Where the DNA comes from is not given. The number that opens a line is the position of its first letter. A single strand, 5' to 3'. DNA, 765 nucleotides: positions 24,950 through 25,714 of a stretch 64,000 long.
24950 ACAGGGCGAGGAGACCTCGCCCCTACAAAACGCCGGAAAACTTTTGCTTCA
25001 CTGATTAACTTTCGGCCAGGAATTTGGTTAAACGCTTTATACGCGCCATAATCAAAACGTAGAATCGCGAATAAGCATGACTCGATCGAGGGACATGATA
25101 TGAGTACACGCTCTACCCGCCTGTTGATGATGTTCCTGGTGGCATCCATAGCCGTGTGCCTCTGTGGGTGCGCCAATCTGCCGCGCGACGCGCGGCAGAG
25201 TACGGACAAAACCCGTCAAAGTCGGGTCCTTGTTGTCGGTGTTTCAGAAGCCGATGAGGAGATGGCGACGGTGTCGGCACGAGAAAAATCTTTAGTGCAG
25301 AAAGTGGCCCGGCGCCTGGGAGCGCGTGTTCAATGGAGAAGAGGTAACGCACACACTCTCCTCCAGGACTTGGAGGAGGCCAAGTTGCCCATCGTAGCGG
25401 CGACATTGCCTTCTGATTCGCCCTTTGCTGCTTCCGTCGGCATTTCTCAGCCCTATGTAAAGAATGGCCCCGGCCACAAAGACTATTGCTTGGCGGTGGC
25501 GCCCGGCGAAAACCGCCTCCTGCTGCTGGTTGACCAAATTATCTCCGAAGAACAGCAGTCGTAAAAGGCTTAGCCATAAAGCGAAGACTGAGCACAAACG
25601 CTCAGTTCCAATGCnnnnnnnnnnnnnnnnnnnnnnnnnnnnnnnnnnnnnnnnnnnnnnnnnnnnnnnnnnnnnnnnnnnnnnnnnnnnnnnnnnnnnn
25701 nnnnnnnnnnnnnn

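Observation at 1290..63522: Highly iterated 8-bp palindrome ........, about 30-fold over chance (HIP-like element)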

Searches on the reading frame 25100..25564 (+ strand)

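Call 75: search_protein_families(library=pfam, proteins=[window:25100-25564:+], max_evalue=0.01)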
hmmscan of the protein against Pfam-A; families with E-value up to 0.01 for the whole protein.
window:25100-25564:+ (154 aa): 1 family
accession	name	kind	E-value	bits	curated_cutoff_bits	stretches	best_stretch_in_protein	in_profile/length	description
PF00497.25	SBP_bac_3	-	0.0023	18.1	26.4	1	65-121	28-84/132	Bacterial extracellular solute-binding proteins, family 3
